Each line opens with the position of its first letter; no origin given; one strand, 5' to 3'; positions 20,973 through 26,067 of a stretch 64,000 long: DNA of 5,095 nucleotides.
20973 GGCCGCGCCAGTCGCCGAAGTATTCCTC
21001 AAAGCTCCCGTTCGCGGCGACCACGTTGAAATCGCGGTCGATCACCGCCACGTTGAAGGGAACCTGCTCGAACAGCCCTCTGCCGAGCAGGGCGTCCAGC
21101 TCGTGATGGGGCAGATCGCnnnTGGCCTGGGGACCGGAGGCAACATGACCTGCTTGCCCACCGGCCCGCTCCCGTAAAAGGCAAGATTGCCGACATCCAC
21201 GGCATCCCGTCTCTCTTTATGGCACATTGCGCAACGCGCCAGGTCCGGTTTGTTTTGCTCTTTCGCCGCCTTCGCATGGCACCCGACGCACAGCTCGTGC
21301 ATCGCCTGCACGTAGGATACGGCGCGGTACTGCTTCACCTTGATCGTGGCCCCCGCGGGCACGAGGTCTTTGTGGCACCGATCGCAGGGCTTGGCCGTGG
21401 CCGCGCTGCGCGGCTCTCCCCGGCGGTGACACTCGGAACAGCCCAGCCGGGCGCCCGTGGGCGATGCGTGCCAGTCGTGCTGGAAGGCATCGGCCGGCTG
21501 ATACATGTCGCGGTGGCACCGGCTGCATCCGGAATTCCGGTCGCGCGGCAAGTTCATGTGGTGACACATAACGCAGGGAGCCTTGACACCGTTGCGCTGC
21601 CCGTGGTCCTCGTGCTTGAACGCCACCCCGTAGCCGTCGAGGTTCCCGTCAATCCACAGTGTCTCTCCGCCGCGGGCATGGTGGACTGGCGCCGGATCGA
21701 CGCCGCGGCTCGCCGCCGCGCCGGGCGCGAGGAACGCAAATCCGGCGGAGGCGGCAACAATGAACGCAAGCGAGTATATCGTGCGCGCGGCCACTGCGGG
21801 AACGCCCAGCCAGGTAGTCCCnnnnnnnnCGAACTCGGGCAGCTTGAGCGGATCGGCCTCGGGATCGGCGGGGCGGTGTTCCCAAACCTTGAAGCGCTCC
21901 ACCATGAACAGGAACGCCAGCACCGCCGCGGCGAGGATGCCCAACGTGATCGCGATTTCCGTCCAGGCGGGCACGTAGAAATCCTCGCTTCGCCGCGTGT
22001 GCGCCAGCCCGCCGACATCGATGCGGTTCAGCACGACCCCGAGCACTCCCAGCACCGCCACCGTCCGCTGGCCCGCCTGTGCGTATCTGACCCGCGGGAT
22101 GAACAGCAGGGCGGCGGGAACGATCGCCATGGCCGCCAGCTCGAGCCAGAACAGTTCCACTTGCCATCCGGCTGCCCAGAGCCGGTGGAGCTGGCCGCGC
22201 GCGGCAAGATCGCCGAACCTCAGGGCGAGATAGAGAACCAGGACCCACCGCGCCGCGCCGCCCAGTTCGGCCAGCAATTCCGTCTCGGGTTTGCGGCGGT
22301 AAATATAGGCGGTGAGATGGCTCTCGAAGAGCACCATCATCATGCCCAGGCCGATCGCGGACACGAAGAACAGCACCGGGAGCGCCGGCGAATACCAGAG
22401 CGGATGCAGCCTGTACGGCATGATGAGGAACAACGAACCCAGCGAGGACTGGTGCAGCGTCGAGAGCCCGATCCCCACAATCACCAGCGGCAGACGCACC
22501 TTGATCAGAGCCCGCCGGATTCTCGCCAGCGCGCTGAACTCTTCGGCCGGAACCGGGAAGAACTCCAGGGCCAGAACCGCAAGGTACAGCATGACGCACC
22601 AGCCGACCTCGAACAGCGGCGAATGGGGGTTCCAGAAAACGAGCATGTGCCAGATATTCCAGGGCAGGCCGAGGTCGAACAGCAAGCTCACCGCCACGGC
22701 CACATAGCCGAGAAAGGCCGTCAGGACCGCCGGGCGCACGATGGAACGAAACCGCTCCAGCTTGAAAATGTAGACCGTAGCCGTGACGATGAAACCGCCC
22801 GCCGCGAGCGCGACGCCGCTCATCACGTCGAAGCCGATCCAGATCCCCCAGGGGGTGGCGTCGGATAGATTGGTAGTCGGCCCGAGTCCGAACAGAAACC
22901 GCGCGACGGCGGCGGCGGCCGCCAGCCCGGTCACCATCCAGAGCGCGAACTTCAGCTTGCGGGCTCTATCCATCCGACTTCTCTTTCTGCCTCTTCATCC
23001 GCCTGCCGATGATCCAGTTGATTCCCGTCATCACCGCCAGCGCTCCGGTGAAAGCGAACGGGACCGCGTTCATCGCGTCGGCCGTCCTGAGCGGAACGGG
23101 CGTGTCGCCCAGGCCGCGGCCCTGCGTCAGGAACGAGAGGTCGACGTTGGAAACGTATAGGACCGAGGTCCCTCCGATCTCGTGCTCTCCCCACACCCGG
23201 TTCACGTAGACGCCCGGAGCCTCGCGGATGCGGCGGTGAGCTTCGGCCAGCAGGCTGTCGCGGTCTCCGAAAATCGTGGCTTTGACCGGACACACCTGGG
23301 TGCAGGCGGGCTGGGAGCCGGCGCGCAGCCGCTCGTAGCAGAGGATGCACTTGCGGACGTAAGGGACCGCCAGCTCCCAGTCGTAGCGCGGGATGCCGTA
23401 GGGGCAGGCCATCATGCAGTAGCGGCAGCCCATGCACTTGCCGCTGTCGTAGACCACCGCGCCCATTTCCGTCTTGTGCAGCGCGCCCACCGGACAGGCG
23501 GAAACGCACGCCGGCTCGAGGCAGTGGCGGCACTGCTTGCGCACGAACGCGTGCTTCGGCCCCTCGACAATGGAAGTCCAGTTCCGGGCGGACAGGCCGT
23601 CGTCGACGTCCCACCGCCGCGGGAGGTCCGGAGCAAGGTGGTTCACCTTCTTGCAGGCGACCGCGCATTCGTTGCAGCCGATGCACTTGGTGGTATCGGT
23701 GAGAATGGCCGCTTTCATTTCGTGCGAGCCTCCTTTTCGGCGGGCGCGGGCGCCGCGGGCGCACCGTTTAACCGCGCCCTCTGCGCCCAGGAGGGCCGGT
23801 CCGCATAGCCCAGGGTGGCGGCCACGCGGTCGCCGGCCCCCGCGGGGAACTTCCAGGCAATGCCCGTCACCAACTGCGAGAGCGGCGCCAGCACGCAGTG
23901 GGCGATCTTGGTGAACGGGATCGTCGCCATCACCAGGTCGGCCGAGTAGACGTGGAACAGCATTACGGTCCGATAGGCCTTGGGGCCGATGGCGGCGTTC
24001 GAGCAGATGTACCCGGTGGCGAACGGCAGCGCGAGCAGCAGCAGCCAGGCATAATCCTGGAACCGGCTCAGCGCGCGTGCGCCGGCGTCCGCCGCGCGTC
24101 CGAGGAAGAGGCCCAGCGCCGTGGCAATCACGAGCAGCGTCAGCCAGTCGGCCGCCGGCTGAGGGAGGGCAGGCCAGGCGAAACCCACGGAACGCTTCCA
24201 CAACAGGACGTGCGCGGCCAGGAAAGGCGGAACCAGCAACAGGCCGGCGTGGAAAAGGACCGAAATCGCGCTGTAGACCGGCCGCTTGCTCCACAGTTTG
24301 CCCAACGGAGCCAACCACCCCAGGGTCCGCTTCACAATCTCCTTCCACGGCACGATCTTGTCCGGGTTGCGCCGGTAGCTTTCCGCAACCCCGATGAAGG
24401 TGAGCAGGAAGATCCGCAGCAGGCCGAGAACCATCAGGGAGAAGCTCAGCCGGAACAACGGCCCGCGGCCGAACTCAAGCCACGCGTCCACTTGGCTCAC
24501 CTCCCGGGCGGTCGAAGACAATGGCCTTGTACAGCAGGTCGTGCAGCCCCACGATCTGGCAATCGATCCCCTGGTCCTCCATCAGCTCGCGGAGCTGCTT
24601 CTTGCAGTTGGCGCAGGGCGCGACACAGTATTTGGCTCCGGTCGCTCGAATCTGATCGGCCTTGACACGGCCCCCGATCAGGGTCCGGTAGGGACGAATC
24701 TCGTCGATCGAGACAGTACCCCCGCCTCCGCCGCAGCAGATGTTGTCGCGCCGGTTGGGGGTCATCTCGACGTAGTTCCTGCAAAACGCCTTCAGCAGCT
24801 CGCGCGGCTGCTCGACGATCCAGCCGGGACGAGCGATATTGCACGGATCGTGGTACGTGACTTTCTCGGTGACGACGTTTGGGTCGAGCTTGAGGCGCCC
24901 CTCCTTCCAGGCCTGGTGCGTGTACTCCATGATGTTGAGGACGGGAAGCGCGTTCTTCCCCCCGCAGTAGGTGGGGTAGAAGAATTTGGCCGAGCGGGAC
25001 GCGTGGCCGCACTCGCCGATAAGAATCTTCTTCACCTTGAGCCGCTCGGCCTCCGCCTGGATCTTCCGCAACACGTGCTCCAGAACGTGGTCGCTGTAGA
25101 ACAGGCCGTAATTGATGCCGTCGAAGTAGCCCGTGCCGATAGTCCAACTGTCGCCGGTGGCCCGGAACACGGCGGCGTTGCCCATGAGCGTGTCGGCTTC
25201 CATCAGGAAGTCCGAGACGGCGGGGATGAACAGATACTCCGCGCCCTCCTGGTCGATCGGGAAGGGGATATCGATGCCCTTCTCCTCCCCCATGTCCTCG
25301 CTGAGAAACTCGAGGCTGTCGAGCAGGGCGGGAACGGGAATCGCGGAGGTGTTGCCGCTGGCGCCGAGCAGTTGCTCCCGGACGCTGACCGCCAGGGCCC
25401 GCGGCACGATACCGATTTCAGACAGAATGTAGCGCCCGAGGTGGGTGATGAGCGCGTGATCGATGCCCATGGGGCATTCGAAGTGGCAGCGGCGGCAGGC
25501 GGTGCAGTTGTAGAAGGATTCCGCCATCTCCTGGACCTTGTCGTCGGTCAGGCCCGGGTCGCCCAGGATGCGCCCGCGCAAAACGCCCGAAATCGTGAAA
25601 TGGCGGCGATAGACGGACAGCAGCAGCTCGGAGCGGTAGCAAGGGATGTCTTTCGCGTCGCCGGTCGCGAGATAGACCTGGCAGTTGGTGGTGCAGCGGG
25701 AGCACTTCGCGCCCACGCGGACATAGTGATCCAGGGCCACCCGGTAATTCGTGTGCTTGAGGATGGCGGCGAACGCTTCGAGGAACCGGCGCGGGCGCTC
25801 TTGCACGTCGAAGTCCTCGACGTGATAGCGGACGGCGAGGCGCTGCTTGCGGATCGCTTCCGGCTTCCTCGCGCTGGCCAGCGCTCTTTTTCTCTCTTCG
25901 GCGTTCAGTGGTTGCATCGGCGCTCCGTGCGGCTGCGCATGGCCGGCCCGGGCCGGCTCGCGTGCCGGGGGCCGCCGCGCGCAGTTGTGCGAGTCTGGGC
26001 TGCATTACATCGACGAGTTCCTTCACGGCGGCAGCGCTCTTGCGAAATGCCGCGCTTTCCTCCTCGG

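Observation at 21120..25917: Second DsrMKJOP/Hmc-like transmembrane redox complex in K-M-O-P order, with the NrfD subunit fused to a hexaheme cytochrome c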

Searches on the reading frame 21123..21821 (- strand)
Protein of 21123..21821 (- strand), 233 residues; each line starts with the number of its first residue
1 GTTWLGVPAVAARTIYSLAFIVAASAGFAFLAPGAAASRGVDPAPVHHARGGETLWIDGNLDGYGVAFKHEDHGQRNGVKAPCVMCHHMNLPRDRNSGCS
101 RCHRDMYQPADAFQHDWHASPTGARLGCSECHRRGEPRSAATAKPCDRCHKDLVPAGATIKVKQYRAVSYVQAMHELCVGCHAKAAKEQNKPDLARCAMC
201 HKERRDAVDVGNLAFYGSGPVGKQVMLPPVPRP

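Call 33: search_protein_representatives(protein=window:21123-21821:-)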
Query: 233 residues. Proteins with E-value up to 0.001 (for the whole library): 355; up to 1e-10: 264; up to 1e-30: 53. The best 150 are listed.
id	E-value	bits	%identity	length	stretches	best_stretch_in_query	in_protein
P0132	5.2e-100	350.3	66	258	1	1-231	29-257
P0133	9.3e-77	274.1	55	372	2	3-189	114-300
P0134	3.9e-61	223.0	52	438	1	3-207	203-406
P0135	9.0e-59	215.2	52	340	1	1-189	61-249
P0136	1.0e-57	211.8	45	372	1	3-203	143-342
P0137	3.3e-55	203.5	51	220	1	16-205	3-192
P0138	1.1e-54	201.8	47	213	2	81-229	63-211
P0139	1.2e-54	201.7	46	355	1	3-203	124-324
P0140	2.3e-54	200.8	50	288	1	3-203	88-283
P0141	9.3e-52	192.2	50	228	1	27-204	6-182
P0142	3.6e-51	190.3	45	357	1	3-206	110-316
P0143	4.7e-51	189.9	45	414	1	3-203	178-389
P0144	3.6e-50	187.1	41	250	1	2-230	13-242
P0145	2.6e-47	177.7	60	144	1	89-230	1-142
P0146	7.1e-47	176.3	51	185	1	55-204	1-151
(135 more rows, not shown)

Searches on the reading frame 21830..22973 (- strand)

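Call 47: search_solved_structures(query=window:21830-22973:-, max_evalue=1)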
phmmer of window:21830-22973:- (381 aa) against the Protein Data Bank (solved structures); distinct sequences matched with E-value up to 1: 0.

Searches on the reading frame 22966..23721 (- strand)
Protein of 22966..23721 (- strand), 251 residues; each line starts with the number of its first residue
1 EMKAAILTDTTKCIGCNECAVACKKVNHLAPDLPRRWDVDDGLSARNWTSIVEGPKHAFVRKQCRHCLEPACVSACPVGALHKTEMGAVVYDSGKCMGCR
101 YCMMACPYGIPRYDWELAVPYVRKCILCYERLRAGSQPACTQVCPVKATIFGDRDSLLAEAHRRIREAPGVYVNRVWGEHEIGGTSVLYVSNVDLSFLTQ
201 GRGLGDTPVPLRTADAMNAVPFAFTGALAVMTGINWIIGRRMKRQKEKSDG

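Call 3: search_protein_families(library=pfam, proteins=[window:22966-23721:-], max_evalue=0.01)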
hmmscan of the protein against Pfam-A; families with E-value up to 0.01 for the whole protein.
window:22966-23721:- (251 aa): 13 families
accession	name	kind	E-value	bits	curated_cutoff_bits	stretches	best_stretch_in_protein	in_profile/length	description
PF13247.11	Fer4_11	-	2.4e-25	89.1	26.2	1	57-154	3-100/100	4Fe-4S dicluster domain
PF12838.12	Fer4_7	-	2.9e-13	50.5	27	2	63-110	1-52/52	4Fe-4S dicluster domain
PF00037.32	Fer4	-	9.5e-13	47.8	21.1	2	89-110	1-22/24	4Fe-4S binding domain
PF13187.11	Fer4_9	-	3.7e-12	46.5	27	2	95-148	1-51/52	4Fe-4S dicluster domain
PF12797.12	Fer4_2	-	4.4e-12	45.5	24.5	2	88-108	2-22/22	4Fe-4S binding domain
PF12837.12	Fer4_6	-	6.1e-12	45.3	25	2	89-110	2-23/24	4Fe-4S binding domain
PF13237.11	Fer4_10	-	3e-10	40.3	25.5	3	61-107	6-53/53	4Fe-4S dicluster domain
PF12798.12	Fer4_3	-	1.7e-06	28.8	27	0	96-110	1-15/15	4Fe-4S binding domain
PF14697.11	Fer4_21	-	8.5e-06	26.3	35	2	9-27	4-22/59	4Fe-4S dicluster domain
PF13484.11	Fer4_16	-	4.6e-05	24.5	30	0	95-108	52-65/66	4Fe-4S double cluster binding domain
PF25160.1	LdpA_Fe-S-bd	-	0.00033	20.8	27.6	0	67-109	5-41/49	LdpA Fe-S cluster-binding domain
PF12800.12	Fer4_4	-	0.00072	20.2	24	0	95-109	3-17/17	4Fe-4S binding domain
PF13534.11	Fer4_17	-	0.0023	18.9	22.2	0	10-24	43-57/61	4Fe-4S dicluster domain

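Call 6: search_protein_families(library=ncbifam, proteins=[window:22966-23721:-], max_evalue=0.001)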
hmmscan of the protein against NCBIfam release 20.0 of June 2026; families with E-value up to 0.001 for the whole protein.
window:22966-23721:- (251 aa): 39 families (the best 25 are shown)
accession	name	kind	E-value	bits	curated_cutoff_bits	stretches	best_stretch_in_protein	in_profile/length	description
NF045715.1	sulf_resp_HmcB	equivalog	7.8e-70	235.4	420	1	4-247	37-291/307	sulfate respiration complex iron-sulfur protein HmcB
NF008134.0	PRK10882.1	equivalog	1.2e-60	205.4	263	1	5-248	40-322/329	hydrogenase 2 operon protein HybA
TIGR02951.1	DMSO_dmsB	equivalog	3.7e-34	118.1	214.1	1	7-157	5-156/161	DMSO/selenate family reductase complex B subunit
TIGR01582.1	FDH-beta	equivalog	4.9e-34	117.7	334.7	1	3-191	21-221/283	formate dehydrogenase subunit beta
NF045797.1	DsrO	equivalog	5.5e-30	104.5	200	1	4-168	44-216/235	sulfate reduction electron transfer complex DsrMKJOP subunit DsrO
TIGR03149.1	cyt_nit_nrfC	equivalog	6.8e-29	100.8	377.6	1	3-175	38-204/225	cytochrome c nitrite reductase Fe-S protein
NF041715.1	arsenate_red_ArrB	equivalog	9.3e-27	94.1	450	2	2-113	1-106/233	arsenate respiratory reductase iron-sulfur subunit ArrB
NF011569.0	PRK14993.1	equivalog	4.1e-26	91.9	416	1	3-155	43-189/244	tetrathionate reductase subunit TtrB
TIGR03478.1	DMSO_red_II_bet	subfamily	1.3e-24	86.7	480.7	1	36-165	109-231/321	DMSO reductase family type II enzyme, iron-sulfur subunit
NF042979.1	EthbenzDh_ebdB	equivalog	2.5e-24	85.8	740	1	31-167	126-255/354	ethylbenzene dehydrogenase subunit beta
NF038355.1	FDH3_beta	equivalog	4.3e-23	82.3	240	1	6-155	5-165/180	formate dehydrogenase FDH3 subunit beta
TIGR01660.1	narH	equivalog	6.7e-21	74.3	524.05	1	61-147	180-265/492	nitrate reductase subunit beta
NF009451.0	PRK12809.1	equivalog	5e-20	71.3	1154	1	3-169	2-155/639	formate-dependent uric acid utilization protein YgfT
NF041782.1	mnquin_red_QrcC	equivalog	1.2e-19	70.9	400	1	7-115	4-120/239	menaquinone reductase iron-sulfur cluster-binding subunit QrcC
NF009408.0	PRK12769.1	equivalog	5.5e-19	67.7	1003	1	2-165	1-158/659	formate-dependent uric acid utilization protein AegA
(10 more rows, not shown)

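Call 46: search_solved_structures(query=window:22966-23718:-, max_evalue=1e-10)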
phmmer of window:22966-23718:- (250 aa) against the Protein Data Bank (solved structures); distinct sequences matched with E-value up to 1e-10: 17.
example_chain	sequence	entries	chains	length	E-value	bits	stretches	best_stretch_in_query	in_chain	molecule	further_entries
1kqf_B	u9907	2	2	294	6.7e-33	117.8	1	3-201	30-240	FORMATE DEHYDROGENASE, NITRATE-INDUCIBLE, IRON-SULFUR SUBUNIT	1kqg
2ivf_B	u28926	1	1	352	7.8e-27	97.9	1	35-167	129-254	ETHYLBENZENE DEHYDROGENASE BETA-SUBUNIT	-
2vpw_B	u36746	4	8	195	1.3e-25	93.9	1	4-168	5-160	NRFC PROTEIN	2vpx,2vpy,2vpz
6cz7_B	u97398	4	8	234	4.6e-24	88.8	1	2-117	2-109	4Fe-4S ferredoxin, iron-sulfur binding domain protein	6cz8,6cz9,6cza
4ydd_B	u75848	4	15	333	1.3e-23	87.3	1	51-166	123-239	DMSO reductase family type II enzyme, iron-sulfur subunit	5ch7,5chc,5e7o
1q16_B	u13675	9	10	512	4.3e-21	79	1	57-148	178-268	Respiratory nitrate reductase 1 beta chain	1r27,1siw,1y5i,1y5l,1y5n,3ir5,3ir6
1y4z_B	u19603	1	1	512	2.8e-20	76.4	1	57-148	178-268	Respiratory nitrate reductase 1 beta chain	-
3egw_B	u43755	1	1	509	2.9e-20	76.4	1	57-148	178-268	Respiratory nitrate reductase 1 beta chain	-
9vap_B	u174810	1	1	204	7.2e-20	75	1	5-179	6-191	4Fe-4S dicluster domain-containing protein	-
30gj_B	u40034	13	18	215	7.7e-20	74.9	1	6-179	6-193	Formate dehydrogenase, beta subunit, putative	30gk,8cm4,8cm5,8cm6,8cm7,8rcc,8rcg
6sdr_B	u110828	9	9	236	1.2e-19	74.3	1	6-179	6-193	Formate dehydrogenase, beta subunit, putative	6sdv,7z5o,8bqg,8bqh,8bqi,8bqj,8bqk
8rc8_B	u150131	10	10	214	1.3e-19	74.2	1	6-179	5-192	Formate dehydrogenase, beta subunit, putative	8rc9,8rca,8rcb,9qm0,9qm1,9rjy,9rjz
9mqx_E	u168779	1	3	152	3.3e-16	63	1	4-158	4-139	Fe-S-cluster-containing hydrogenase subunit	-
1h0h_B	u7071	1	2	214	2.9e-14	56.7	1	5-172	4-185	FORMATE DEHYDROGENASE SUBUNIT BETA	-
7qv7_B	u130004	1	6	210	3.4e-14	56.5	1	5-109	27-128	Hydrogen dependent carbon dioxide reductase subunit HycB4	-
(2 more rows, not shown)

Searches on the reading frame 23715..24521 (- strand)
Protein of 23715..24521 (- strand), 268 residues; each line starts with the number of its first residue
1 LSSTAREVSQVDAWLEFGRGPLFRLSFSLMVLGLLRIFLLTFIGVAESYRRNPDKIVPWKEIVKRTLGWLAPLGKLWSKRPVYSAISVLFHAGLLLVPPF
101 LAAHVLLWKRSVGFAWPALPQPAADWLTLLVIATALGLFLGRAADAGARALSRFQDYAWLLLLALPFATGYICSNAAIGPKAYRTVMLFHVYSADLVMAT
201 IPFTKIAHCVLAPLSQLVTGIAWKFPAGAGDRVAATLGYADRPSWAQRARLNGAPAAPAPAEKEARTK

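Call 3: search_protein_families(library=pfam, proteins=[window:23715-24521:-], max_evalue=0.01)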
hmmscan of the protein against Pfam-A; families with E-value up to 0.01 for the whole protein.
window:23715-24521:- (268 aa): 1 family
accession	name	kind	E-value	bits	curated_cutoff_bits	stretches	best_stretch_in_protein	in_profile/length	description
PF02665.19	Nitrate_red_gam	-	0.00018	21.7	22.9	0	185-217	175-207/217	Nitrate reductase gamma subunit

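Call 6: search_protein_families(library=ncbifam, proteins=[window:23715-24521:-], max_evalue=0.001)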
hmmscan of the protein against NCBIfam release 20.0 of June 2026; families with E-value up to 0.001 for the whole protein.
window:23715-24521:- (268 aa): 2 families
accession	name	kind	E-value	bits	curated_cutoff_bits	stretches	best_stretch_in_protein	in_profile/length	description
NF045716.1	sulf_resp_HmcE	equivalog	1.3e-34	119.9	275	1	17-224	4-212/226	sulfate respiration complex protein HmcE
NF045723.1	memb_anch_TmcC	equivalog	1.6e-33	116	240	1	15-217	4-203/218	TmcC family electron transfer complex membrane anchor subunit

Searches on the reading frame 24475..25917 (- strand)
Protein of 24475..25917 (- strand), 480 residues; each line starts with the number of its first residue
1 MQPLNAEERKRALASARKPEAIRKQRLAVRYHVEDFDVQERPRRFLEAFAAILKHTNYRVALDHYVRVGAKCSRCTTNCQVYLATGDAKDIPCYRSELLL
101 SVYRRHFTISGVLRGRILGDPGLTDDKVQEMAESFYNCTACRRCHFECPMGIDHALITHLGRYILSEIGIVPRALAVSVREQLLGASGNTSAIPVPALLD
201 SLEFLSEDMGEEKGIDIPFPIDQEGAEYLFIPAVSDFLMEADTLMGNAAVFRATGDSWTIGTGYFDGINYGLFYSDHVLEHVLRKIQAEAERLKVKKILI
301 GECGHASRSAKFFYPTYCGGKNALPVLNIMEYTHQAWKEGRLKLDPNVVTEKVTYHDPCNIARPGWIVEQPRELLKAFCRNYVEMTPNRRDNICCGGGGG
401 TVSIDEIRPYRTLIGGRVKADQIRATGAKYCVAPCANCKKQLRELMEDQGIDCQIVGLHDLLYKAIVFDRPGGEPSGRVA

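Call 3: search_protein_families(library=pfam, proteins=[window:24475-25917:-], max_evalue=0.01)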
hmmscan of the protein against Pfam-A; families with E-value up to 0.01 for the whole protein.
window:24475-25917:- (480 aa): 3 families
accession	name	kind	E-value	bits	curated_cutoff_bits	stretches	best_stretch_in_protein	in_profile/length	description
PF02754.22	CCG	-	6.2e-12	45.9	20.6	1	353-443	1-85/85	Cysteine-rich domain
PF13183.11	Fer4_8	-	1.3e-07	32.5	27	1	71-152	7-68/68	4Fe-4S dicluster domain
PF13534.11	Fer4_17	-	1e-06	29.6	22.2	1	71-153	4-61/61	4Fe-4S dicluster domain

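Call 6: search_protein_families(library=ncbifam, proteins=[window:24475-25917:-], max_evalue=0.001)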
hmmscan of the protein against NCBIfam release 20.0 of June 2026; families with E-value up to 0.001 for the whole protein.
window:24475-25917:- (480 aa): 9 families
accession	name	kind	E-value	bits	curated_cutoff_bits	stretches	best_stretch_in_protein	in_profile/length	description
NF045796.1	DsrK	equivalog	2.5e-89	300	400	1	45-470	31-439/453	sulfate reduction electron transfer complex DsrMKJOP subunit DsrK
NF045724.1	ferredox_TmcB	equivalog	7.8e-63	212.5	735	1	58-466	32-428/430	electron transfer complex ferredoxin TmcB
NF045711.1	sulf_resp_HmcF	equivalog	4.5e-58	197.1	750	1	58-466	51-449/457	sulfate respiration complex iron-sulfur protein HmcF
NF004898.0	PRK06259.1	equivalog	4e-21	75.2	385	1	345-466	371-488/488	fumarate reductase (CoM/CoB) subunit TfrB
NF045670.1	quin_L_LdhH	equivalog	4.5e-18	64.9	800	1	330-462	580-705/706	L-lactate dehydrogenase (quinone) large subunit LdhH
NF008369.0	PRK11168.1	equivalog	3.2e-11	42.7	278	1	328-444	273-382/401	anaerobic glycerol-3-phosphate dehydrogenase subunit C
TIGR03379.1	glycerol3P_GlpC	equivalog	3.8e-08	32.5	279.9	1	330-444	272-379/397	anaerobic glycerol-3-phosphate dehydrogenase subunit GlpC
NF045663.1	diclust_near_Sec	equivalog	4.3e-06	25.1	530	0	347-444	530-620/759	pyridine nucleotide-disulfide oxidoreductase/dicluster-binding protein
NF008434.0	PRK11274.1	equivalog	8e-06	25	333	0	53-167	9-104/409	glycolate oxidase subunit GlcF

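Call 45: search_solved_structures(query=window:24475-25917:-, max_evalue=0.001)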
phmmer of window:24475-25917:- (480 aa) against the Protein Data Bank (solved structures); distinct sequences matched with E-value up to 0.001: 1.
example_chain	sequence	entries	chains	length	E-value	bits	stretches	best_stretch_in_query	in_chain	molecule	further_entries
9ojn_A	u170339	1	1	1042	1.6e-09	40.2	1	135-419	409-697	Iron-sulfur-binding reductase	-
